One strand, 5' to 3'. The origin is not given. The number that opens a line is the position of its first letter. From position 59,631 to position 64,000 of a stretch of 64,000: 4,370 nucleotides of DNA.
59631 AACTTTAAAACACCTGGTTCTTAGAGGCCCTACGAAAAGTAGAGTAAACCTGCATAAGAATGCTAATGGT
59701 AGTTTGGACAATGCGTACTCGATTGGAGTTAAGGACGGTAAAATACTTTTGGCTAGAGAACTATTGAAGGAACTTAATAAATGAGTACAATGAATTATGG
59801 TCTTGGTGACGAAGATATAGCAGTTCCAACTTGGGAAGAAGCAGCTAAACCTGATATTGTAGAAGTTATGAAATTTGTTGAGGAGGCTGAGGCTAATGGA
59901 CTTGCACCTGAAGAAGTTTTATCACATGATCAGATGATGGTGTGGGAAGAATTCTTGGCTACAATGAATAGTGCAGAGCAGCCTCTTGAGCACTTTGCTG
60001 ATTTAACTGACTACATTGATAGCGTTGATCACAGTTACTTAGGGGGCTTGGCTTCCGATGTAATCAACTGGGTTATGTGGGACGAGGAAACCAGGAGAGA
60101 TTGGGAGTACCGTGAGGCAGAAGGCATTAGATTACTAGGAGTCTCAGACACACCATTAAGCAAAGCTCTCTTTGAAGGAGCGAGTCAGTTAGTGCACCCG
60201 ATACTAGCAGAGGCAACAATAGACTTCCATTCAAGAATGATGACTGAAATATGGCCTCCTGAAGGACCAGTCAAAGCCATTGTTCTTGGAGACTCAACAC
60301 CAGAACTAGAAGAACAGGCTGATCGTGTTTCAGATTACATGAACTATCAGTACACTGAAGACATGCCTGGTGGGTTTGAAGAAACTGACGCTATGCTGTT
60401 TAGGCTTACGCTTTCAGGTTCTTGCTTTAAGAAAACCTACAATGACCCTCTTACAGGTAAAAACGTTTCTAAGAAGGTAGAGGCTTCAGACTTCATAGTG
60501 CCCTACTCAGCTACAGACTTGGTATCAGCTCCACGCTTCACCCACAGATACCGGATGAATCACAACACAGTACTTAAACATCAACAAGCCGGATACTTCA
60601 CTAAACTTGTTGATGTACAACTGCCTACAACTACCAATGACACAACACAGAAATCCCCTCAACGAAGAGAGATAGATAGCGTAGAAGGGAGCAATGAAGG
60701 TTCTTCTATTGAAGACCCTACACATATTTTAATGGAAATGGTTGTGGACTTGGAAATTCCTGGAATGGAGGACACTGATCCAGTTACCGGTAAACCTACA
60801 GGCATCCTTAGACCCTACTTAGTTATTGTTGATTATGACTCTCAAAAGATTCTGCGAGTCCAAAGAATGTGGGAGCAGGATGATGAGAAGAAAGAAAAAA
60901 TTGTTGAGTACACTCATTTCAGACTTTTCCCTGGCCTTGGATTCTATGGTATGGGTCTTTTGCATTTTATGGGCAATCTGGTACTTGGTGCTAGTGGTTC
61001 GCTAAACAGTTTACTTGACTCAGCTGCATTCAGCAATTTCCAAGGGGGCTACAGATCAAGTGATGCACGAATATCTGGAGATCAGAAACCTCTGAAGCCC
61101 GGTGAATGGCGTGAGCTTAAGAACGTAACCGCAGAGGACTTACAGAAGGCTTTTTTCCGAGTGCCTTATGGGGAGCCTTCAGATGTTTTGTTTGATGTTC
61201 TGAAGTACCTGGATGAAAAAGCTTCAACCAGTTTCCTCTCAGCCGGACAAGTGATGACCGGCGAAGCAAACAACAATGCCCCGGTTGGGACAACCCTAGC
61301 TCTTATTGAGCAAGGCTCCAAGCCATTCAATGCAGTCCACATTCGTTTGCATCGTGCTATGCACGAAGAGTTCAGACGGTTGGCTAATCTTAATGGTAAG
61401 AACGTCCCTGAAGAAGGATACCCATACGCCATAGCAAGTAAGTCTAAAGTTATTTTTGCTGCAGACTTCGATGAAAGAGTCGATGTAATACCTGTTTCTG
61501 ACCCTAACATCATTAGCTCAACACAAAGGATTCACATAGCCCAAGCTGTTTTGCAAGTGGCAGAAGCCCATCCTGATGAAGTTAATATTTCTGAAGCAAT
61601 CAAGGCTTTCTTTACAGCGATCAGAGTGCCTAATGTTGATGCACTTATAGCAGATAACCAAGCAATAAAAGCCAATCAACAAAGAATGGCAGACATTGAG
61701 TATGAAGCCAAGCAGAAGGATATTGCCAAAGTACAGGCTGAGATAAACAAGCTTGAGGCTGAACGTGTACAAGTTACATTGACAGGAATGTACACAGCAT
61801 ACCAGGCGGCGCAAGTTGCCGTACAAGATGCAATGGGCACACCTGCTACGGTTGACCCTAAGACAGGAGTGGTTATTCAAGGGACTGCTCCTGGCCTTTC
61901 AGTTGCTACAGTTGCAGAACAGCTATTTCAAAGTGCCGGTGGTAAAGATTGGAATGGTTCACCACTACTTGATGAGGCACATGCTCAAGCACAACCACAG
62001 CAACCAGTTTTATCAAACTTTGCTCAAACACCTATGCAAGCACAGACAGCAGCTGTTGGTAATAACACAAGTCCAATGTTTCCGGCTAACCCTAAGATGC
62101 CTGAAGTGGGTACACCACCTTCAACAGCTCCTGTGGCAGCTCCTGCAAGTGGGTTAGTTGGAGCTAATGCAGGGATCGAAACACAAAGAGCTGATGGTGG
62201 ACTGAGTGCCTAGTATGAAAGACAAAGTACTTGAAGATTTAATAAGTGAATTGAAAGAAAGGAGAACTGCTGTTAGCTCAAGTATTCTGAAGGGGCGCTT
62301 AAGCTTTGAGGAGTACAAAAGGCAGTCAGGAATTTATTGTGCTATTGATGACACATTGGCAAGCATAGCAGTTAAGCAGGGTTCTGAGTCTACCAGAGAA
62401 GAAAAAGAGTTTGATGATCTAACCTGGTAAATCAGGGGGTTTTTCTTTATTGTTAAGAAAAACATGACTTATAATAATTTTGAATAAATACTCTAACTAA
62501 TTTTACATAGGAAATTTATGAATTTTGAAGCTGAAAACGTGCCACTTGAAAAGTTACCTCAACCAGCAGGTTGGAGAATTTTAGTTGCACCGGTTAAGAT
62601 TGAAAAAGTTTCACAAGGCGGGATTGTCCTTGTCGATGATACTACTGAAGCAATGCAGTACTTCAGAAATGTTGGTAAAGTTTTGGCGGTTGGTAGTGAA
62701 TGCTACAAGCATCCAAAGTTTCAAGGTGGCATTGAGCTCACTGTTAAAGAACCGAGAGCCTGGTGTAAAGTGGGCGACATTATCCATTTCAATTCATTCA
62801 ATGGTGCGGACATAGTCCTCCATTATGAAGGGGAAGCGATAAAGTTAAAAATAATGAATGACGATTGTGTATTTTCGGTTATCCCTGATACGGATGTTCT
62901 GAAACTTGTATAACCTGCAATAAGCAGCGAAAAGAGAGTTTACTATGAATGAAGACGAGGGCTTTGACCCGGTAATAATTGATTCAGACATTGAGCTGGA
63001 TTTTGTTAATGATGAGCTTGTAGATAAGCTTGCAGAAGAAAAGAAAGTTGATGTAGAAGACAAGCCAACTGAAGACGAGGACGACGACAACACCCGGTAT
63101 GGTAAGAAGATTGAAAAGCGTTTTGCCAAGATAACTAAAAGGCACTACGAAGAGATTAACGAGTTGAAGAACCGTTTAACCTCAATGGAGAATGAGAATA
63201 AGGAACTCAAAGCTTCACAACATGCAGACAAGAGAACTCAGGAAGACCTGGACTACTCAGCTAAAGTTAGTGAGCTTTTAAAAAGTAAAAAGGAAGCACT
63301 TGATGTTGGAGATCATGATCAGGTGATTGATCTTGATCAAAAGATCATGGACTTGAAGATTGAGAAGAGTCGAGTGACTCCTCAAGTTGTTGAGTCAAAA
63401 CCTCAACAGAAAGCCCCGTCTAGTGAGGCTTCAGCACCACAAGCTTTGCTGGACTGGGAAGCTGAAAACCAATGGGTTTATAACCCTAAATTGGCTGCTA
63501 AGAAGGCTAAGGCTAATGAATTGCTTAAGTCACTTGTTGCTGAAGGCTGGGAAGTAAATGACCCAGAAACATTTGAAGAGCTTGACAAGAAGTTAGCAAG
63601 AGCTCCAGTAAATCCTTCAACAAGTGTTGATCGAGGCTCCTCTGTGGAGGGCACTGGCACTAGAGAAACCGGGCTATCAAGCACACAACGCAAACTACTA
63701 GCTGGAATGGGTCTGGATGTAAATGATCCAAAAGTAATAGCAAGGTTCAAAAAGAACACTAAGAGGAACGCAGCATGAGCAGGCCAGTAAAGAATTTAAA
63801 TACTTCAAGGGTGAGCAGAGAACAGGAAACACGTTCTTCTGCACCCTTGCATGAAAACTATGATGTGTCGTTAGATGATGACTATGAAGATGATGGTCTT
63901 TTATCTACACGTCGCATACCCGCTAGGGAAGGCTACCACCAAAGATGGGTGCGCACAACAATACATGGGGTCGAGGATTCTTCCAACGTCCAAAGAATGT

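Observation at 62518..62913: Phage-encoded GroES-like co-chaperonin between portal and scaffold genes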

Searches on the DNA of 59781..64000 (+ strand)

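Call 6: search_dna_similar(query=window:59781-64000:+, collection=phages, mode=distant, max_rows=20)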
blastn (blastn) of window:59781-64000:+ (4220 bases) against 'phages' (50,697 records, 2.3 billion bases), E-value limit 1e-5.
No match.

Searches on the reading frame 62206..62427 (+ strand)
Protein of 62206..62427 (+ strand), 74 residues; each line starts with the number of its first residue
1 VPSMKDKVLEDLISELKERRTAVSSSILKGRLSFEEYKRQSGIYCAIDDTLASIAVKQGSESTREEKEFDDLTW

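Call 3: search_protein_families(library=pfam, proteins=[window:62206-62427:+], max_evalue=1)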
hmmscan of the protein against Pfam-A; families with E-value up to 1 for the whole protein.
window:62206-62427:+ (74 aa): 0 families

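Call 4: search_protein_families(library=phrogs, proteins=[window:62206-62427:+], max_evalue=0.01)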
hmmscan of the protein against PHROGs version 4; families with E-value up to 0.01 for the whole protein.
window:62206-62427:+ (74 aa): 0 families
